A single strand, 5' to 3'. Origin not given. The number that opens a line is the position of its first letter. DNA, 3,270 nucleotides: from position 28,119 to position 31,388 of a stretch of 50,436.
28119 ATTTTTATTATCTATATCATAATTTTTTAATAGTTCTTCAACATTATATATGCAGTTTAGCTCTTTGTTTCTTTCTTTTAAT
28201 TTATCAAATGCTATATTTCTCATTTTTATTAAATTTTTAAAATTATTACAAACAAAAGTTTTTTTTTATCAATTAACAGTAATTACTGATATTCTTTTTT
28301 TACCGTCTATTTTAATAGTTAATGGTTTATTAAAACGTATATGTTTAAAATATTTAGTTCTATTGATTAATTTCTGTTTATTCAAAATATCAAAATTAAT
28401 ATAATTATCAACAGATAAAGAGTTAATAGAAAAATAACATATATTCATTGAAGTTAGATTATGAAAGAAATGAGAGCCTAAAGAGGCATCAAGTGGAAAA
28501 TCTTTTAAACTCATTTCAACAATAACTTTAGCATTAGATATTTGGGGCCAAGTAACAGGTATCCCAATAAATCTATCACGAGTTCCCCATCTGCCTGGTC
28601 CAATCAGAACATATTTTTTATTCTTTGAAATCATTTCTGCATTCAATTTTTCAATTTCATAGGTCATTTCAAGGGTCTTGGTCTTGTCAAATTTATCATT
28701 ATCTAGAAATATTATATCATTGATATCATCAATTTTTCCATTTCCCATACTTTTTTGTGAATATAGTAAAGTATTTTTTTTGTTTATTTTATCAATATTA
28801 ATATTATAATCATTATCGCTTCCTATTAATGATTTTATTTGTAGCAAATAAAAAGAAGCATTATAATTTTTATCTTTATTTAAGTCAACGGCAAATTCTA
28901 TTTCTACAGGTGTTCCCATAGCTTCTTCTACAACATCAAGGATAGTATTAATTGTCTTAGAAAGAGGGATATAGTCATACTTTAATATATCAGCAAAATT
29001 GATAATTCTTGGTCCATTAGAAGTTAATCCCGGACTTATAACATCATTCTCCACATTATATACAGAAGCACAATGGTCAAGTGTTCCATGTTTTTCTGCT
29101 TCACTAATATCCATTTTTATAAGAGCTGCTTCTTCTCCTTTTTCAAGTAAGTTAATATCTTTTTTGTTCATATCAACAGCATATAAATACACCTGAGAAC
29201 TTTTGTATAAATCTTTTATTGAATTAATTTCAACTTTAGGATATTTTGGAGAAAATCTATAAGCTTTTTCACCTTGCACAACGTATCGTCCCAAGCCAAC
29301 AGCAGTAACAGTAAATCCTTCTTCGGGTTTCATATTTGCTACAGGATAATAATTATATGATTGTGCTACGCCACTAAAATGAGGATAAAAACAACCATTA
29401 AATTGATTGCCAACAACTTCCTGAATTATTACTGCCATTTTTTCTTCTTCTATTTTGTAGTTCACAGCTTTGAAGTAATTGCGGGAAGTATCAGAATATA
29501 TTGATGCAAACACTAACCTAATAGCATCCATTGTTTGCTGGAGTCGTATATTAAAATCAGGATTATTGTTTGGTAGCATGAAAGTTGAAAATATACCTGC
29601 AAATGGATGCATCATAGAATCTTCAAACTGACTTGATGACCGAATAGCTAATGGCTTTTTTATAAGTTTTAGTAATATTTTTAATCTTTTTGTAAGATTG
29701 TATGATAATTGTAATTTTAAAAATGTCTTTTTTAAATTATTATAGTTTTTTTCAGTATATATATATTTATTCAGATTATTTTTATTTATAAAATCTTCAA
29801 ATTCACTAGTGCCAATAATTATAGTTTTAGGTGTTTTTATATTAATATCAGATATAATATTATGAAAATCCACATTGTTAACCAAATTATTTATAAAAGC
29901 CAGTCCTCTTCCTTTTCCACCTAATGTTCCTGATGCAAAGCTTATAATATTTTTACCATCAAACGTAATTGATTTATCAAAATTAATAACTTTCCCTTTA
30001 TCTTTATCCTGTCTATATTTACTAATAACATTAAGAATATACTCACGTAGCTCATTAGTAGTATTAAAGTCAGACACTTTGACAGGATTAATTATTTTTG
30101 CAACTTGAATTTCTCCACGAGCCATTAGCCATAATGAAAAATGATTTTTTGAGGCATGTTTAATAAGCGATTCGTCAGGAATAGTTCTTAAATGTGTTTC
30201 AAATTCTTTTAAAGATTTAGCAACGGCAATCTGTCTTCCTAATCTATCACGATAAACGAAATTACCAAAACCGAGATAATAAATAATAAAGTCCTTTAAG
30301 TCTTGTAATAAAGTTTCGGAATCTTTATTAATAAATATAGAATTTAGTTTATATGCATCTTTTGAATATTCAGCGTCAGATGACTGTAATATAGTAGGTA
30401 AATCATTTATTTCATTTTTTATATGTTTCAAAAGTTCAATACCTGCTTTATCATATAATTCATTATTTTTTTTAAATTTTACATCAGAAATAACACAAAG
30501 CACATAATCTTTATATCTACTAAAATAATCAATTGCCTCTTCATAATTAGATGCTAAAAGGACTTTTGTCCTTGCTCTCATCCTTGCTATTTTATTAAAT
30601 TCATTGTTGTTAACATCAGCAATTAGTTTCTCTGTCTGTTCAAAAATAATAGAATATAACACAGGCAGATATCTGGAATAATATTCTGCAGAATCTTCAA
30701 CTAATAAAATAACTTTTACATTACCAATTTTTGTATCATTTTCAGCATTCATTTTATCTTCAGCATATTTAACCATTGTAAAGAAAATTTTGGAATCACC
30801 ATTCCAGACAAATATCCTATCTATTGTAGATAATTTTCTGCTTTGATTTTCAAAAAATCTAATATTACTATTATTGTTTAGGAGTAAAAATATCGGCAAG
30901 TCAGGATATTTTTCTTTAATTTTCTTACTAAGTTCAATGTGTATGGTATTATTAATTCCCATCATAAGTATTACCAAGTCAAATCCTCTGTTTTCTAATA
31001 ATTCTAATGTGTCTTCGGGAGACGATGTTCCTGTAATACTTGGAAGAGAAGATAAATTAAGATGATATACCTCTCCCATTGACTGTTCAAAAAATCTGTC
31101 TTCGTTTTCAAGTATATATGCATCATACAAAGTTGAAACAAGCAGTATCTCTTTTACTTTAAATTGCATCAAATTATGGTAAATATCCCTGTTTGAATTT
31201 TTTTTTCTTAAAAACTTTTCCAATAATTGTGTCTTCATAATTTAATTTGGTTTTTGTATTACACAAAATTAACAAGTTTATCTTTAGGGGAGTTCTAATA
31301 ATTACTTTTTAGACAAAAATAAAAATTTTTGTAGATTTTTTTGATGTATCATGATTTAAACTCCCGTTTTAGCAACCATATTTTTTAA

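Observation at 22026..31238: Five-gene cluster: two REC-gated PPDK_N (ATP-grasp) paralogs, a metallophosphoesterase, a sensor-nucleotidyltransferase and a sensor-Crp/Fnr regulator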

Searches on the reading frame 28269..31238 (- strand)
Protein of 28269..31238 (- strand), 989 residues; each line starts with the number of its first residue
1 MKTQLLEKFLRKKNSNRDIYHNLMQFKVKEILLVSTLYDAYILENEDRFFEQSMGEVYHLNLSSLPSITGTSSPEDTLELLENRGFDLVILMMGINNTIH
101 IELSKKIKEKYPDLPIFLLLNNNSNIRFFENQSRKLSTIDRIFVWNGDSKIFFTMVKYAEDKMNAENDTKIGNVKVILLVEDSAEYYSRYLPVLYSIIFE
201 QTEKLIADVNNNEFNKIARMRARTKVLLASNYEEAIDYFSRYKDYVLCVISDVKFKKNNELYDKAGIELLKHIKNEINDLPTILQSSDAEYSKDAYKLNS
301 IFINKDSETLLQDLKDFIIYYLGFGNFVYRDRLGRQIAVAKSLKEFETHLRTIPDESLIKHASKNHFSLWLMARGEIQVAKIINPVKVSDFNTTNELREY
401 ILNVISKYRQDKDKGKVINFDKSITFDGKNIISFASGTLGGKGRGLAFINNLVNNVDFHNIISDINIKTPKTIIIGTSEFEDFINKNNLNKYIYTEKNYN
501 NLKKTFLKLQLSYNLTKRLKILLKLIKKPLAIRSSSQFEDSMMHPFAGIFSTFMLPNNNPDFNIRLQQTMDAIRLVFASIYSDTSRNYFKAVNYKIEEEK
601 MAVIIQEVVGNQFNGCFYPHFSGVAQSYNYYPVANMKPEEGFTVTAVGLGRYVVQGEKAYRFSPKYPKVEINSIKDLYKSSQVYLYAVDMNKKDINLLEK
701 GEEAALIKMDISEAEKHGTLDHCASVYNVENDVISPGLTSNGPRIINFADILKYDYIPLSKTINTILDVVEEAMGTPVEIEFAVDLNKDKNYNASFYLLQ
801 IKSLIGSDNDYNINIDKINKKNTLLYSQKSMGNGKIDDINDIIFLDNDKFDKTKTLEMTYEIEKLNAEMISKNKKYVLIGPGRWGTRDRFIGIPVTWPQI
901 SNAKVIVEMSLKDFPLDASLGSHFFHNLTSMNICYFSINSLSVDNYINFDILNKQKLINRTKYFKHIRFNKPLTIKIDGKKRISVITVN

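Call 4: search_protein_families(library=pfam, proteins=[window:28269-31238:-], max_evalue=0.01)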
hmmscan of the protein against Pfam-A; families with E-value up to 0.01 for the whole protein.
window:28269-31238:- (989 aa): 3 families
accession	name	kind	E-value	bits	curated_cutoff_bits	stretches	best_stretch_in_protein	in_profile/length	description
PF01326.24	PPDK_N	-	7.2e-39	134.4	27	1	438-803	3-308/328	Pyruvate phosphate dikinase, AMP/ATP-binding domain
PF00072.30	Response_reg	-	8.8e-08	32.7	30.2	0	63-120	21-77/111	Response regulator receiver domain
PF19027.5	DUF5752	-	3e-05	23.9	23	1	357-437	50-131/208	Family of unknown function (DUF5752)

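Call 5: search_protein_families(library=ncbifam, proteins=[window:28269-31238:-], max_evalue=0.01)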
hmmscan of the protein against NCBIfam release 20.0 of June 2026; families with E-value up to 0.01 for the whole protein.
window:28269-31238:- (989 aa): 9 families
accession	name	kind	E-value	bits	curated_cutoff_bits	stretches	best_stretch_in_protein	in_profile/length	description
NF004881.0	PRK06241.2-2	equivalog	6.4e-14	51.2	883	1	463-618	30-190/898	phosphoenolpyruvate synthase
NF052631.1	prodigiosin_PigC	equivalog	1.1e-13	50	1300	1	465-619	29-178/883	prodigiosin ligase PigC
NF052632.1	undecylprod_RedH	equivalog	2e-09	36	1350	1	466-618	31-173/880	undecylprodigiosin ligase RedH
NF005057.0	PRK06464.1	equivalog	3.7e-09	35.2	598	1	463-747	36-287/798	phosphoenolpyruvate synthase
TIGR01418.1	PEP_synth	equivalog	6.7e-09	34.6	739.75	1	462-785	30-315/784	pyruvate, water dikinase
NF004880.0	PRK06241.2-1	equivalog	1.7e-05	23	972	1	465-618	32-187/837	phosphoenolpyruvate synthase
NF004877.0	PRK06241.1-2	subfamily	1.9e-05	23.2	866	1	439-617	19-193/869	phosphoenolpyruvate synthase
NF041857.1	RIF_Ptrans_rph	equivalog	0.0012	17.2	999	1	502-617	81-191/864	rifamycin-inactivating phosphotransferase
NF004883.0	PRK06241.2-4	equivalog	0.0073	14.5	1063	0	429-619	22-207/928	phosphoenolpyruvate synthase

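Call 6: search_protein_families(library=padloc, proteins=[window:28269-31238:-], max_evalue=0.01)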
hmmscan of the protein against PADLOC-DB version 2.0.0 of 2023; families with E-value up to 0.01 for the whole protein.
window:28269-31238:- (989 aa): 0 families

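Call 10: find_homologous_proteins(query=window:28269-31238:-, max_evalue=1e-10)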
Query window:28269-31238:- (989 aa): 6484 proteins with E <= 1e-10 among 8000 candidates; the best 120 are listed.
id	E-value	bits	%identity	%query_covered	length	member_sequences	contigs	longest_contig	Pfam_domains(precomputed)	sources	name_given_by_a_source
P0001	0.0e+0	2187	100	100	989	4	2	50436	PF01326.25,PF00072.31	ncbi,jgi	jgi:DNA-binding NarL/FixJ family response regulator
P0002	0.0e+0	1979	89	100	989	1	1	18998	PF01326.25,PF00072.31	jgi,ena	-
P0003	0.0e+0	1764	79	100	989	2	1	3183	PF01326.25,PF00072.31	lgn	-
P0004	0.0e+0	1590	99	73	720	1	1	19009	PF01326.25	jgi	-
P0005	0.0e+0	1436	64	99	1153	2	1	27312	PF01326.25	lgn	-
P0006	0.0e+0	1432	64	100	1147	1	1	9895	PF01326.25,PF00072.31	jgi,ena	-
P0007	0.0e+0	1432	63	100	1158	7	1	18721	PF01326.25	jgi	jgi:hypothetical protein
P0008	0.0e+0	1429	62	99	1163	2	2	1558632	PF01326.25,PF00072.31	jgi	jgi:hypothetical protein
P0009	0.0e+0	1426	63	100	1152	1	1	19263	PF01326.25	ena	-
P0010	0.0e+0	1422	63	100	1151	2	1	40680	PF01326.25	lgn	-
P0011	0.0e+0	1421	63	99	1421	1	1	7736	PF01326.25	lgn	-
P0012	0.0e+0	1421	63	100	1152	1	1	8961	PF01326.25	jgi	-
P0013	0.0e+0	1417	62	99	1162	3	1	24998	PF01326.25,PF00072.31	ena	-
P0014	0.0e+0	1416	62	99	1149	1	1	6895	PF19027.6,PF01326.25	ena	-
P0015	0.0e+0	1416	62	99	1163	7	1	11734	PF01326.25,PF00072.31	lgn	-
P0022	0.0e+0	1408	62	100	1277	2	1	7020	PF01326.25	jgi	-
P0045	0.0e+0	1398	62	99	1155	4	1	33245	PF01326.25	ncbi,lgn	ncbi:MAG: PEP/pyruvate-binding domain-containing protein [Thiohalospira sp.]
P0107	0.0e+0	1383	62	100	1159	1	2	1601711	PF01326.25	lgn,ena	-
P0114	0.0e+0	1382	61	100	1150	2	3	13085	PF01326.25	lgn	-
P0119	0.0e+0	1381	61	100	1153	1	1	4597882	PF01326.25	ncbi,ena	-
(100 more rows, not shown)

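Call 11: search_protein_families(library=pfam, proteins=[P0008, P0119, P0022, P0011, P0107, P0045], max_evalue=0.01)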
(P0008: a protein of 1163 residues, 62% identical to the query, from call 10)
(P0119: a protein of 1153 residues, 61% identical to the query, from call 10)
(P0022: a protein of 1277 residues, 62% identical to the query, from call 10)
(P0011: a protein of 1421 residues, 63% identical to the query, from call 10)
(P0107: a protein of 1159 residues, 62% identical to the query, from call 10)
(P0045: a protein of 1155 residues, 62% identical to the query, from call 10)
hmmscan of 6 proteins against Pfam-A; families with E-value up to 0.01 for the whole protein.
P0008 (1163 aa): 3 families
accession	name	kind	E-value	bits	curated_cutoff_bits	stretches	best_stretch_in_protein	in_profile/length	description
PF01326.24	PPDK_N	-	2.7e-34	119.4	27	1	604-978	4-319/328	Pyruvate phosphate dikinase, AMP/ATP-binding domain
PF00072.30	Response_reg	-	5.2e-07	30.3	30.2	1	376-466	11-92/111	Response regulator receiver domain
PF19027.5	DUF5752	-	0.00015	21.6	23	1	506-581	21-110/208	Family of unknown function (DUF5752)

P0119 (1153 aa): 3 families
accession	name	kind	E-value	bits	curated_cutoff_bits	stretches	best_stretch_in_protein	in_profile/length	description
PF01326.24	PPDK_N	-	5.1e-39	134.9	27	1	601-982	4-326/328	Pyruvate phosphate dikinase, AMP/ATP-binding domain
PF19027.5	DUF5752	-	0.0001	22.2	23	1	502-579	20-111/208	Family of unknown function (DUF5752)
PF00072.30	Response_reg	-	0.00056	20.5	30.2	0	226-281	22-76/111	Response regulator receiver domain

P0022 (1277 aa): 3 families
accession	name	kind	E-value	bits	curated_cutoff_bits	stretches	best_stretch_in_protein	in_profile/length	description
PF01326.24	PPDK_N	-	3.5e-38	132.2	27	1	727-1099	3-316/328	Pyruvate phosphate dikinase, AMP/ATP-binding domain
PF00072.30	Response_reg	-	0.002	18.7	30.2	0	502-587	13-91/111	Response regulator receiver domain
PF00619.27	CARD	-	0.0038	17.7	23.9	0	245-307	6-65/85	Caspase recruitment domain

P0011 (1421 aa): 4 families
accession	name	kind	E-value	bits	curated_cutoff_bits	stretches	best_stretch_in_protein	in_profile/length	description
PF01326.24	PPDK_N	-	9e-37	127.5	27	1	868-1243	3-315/328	Pyruvate phosphate dikinase, AMP/ATP-binding domain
PF00072.30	Response_reg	-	0.00012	22.7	30.2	0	493-550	21-77/111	Response regulator receiver domain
PF19027.5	DUF5752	-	0.00058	19.7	23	0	772-866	22-130/208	Family of unknown function (DUF5752)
PF15296.11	Codanin-1_C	-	0.0087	16.6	27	0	384-444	17-81/121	Codanin-1 C-terminus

P0107 (1159 aa): 3 families
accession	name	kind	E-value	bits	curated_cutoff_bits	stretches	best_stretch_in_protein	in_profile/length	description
PF01326.24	PPDK_N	-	7.9e-35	121.1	27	1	602-980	3-322/328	Pyruvate phosphate dikinase, AMP/ATP-binding domain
PF19027.5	DUF5752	-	0.00011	22.1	23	1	504-583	20-113/208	Family of unknown function (DUF5752)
PF00072.30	Response_reg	-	0.0017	18.9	30.2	0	378-460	14-89/111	Response regulator receiver domain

P0045 (1155 aa): 3 families
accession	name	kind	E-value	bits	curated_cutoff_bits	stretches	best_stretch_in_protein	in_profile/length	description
PF01326.24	PPDK_N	-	1.5e-37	130.1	27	1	602-983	3-325/328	Pyruvate phosphate dikinase, AMP/ATP-binding domain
PF19027.5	DUF5752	-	5.8e-05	23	23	1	504-592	20-122/208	Family of unknown function (DUF5752)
PF00072.30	Response_reg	-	0.00026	21.6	30.2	0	224-285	18-78/111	Response regulator receiver domain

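Call 15: find_related_loci(query=window:28269-31238:-, collection=genome_contigs, flank=10000)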
Query window:28269-31238:- (989 aa) in genome_contigs; peptide patterns used: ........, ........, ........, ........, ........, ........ (x = any residue, [..] = any of these).
189 stretches matched a pattern; 15 encode a relative of the query (tblastn E <= 1e-3); 15 distinct loci.
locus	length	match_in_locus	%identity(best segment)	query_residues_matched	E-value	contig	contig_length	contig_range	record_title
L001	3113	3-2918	89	18-989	0e+0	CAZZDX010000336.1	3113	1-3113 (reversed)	MAG TPA_asm: uncultured Bacteroidales bacterium isolate SRP178699_co3_119 genome assembly, contig: NODE_40050_length_311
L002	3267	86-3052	79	1-989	0e+0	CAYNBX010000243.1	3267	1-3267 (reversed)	MAG TPA_asm: uncultured Bacteroidales bacterium isolate binchicken_co164_191 genome assembly, contig: NODE_20066_length_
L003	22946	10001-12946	62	4-986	0e+0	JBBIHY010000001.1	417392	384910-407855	MAG: Bacteroidota bacterium isolate RSS170216_bin_125 NODE_1_length_417392_cov_10.102922, whole genome shotgun sequence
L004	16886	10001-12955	60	4-989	0e+0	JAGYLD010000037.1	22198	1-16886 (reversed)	MAG: Bacteroidales bacterium isolate M50B84 37, whole genome shotgun sequence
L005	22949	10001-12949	59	4-987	0e+0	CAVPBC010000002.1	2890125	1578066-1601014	MAG: uncultured Bacteroidales bacterium isolate MFD00032.bin.1.232 genome assembly, contig: contig_25270, whole genome s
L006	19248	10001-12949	58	4-987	0e+0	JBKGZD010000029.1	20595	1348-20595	MAG: Bacteroidales bacterium isolate C4M09_5 NODE_644_length_20595_cov_30.169231, whole genome shotgun sequence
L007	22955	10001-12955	58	4-989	0e+0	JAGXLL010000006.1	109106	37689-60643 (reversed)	MAG: Bacteroidales bacterium isolate GSL_GSL3510_15 NODE_9_length_109106_cov_17.3917, whole genome shotgun sequence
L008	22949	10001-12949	58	4-987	0e+0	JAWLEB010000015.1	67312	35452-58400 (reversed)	MAG: Bacteroidales bacterium isolate 20BLK6-1.bin.33 NODE_251_length_67312_cov_11.100739, whole genome shotgun sequence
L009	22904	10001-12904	40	20-986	0e+0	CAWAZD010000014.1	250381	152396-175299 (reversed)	MAG: uncultured Ignavibacteriales bacterium isolate MFD05705.bin.4.417 genome assembly, contig: contig_73196, whole geno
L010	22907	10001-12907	40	20-986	0e+0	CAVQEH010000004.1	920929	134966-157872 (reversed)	MAG: uncultured Ignavibacteria bacterium isolate MFD02416.bin.1.320 genome assembly, contig: contig_33795, whole genome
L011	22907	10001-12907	39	20-986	0e+0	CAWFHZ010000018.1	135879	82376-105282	MAG: uncultured Ignavibacteria bacterium isolate MFD02416.bin.1.322 genome assembly, contig: contig_85404, whole genome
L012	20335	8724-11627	38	20-986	0e+0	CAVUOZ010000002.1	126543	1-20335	MAG: uncultured Ignavibacteria bacterium isolate MFD05942.bin.1.56 genome assembly, contig: contig_110007, whole genome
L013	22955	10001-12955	62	4-989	0e+0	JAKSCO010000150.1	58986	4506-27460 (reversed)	MAG: Bacteroidales bacterium isolate MAG.294 k141_3173325, whole genome shotgun sequence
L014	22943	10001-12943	60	4-986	0e+0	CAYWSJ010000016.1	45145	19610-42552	MAG TPA_asm: uncultured Bacteroidales bacterium isolate binchicken_co13_419 genome assembly, contig: NODE_799_length_451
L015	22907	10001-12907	40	20-986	0e+0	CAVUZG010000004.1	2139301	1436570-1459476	MAG: uncultured Ignavibacteria bacterium isolate MFD05684.bin.1.398 genome assembly, contig: contig_30049, whole genome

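Call 19: find_encoding_contigs(protein=P0002, flank=10000, max_places=4)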
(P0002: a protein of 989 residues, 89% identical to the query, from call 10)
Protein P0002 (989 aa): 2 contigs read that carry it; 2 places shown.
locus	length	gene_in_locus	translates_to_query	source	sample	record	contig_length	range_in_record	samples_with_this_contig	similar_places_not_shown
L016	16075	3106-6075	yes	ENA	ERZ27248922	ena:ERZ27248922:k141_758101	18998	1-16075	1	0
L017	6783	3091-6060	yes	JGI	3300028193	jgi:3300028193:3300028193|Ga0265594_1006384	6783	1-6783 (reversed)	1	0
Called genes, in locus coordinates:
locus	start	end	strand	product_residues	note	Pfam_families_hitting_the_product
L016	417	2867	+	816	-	PF06452:CBM9_1 (weak), PF19313:DUF5916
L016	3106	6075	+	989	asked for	PF00072:Response_reg (faint), PF01326:PPDK_N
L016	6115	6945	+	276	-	PF01909:NTP_transf_2 (weak)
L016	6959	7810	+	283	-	PF00149:Metallophos, PF12850:Metallophos_2 (faint)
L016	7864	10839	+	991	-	PF01326:PPDK_N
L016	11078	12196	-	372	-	PF00027:cNMP_binding, PF13545:HTH_Crp_2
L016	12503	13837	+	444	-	PF02812:ELFV_dehydrog_N, PF00208:ELFV_dehydrog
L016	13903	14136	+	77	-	-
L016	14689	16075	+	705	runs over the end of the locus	PF13567:DUF4131, PF03772:Competence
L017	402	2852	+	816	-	PF06452:CBM9_1 (weak), PF19313:DUF5916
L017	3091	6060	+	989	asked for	PF00072:Response_reg (faint), PF01326:PPDK_N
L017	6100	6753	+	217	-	PF01909:NTP_transf_2 (faint)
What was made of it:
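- Checked: They are absent from the 89%-identical relative, where the gap is 53 bp (call 19).
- L016 has the same order (call 19).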

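Call 25: find_related_loci(query=A1, collection=metagenome_contigs, flank=10000)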
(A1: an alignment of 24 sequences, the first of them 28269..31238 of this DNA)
Query A1 (989 aa) in metagenome_contigs; peptide patterns used: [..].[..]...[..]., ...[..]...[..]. (x = any residue, [..] = any of these).
600 stretches matched a pattern (row limit reached: there are more); 587 encode a relative of the query (tblastn E <= 1e-3); the best 80 are kept; 80 distinct loci.
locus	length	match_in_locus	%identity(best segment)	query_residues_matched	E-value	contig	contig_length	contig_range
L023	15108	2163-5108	63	4-986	0e+0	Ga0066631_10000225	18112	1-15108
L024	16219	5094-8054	61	2-989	0e+0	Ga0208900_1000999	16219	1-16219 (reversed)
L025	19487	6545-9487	60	4-986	0e+0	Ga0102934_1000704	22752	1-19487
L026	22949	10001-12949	59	4-987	0e+0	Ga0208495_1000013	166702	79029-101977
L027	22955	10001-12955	58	4-989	0e+0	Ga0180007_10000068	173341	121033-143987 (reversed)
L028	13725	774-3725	60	1-986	0e+0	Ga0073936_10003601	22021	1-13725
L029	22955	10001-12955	58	4-989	0e+0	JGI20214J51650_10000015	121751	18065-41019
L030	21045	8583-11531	58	4-987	0e+0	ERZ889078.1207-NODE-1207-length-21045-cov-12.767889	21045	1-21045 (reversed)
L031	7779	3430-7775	59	4-987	0e+0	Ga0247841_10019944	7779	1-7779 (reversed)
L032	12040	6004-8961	57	2-987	0e+0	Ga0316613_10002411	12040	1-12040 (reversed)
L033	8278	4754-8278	59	4-989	0e+0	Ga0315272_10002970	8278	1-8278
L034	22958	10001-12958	58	4-989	0e+0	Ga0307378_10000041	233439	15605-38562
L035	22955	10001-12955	59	4-989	0e+0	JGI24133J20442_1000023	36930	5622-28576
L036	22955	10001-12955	55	4-989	0e+0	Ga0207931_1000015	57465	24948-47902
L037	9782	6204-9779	57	4-989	0e+0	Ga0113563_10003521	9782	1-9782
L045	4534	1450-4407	47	1-986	0e+0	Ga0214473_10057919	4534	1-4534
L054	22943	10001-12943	47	2-981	0e+0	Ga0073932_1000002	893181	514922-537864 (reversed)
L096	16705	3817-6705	37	20-986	0e+0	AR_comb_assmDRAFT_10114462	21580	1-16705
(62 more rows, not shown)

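Call 49: search_solved_structures(query=A1, max_evalue=0.1, show_alignments=0)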
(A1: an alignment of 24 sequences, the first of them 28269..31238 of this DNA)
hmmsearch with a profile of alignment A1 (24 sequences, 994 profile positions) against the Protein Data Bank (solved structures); distinct sequences matched with E-value up to 0.1: 42.
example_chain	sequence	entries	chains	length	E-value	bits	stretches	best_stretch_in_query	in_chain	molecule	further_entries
5hv6_A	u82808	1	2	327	1.8e-06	29.3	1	471-616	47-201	Phosphoenolpyruvate synthase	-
5hv1_A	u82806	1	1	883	9e-06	27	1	471-616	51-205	Phosphoenolpyruvate synthase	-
5fbs_A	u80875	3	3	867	9.6e-06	26.9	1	471-616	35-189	Phosphoenolpyruvate synthase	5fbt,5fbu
5hv2_A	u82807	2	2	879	9.8e-06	26.9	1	471-616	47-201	Phosphoenolpyruvate synthase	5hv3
9qih_A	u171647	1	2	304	0.00015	23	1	72-133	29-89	SenB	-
1mvo_A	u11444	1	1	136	0.00016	22.9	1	63-131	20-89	PhoP response regulator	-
3a0r_B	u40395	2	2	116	0.00031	22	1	71-131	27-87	Response regulator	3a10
3a0u_A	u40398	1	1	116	0.00031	22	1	71-131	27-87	Response regulator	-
3f6p_A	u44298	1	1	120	0.00053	21.2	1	58-132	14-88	Transcriptional regulatory protein yycF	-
2zwm_A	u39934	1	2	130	0.00065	20.9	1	58-132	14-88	Transcriptional regulatory protein yycF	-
6eb7_A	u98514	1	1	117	0.00065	20.9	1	59-131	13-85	DNA-binding response regulator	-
1nxo_A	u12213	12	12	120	0.00069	20.8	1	59-131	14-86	DNA-binding response regulator | Response regulator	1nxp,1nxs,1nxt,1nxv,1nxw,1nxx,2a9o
9xzo_A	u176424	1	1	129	0.0011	20.1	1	72-133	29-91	De novo protein M1X0B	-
9goj_A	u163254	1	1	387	0.0043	18.2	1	533-615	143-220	Phosphoenolpyruvate synthase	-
8fk2_A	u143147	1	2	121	0.0054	17.8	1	60-131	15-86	Putative response regulator CovR VicR-like protein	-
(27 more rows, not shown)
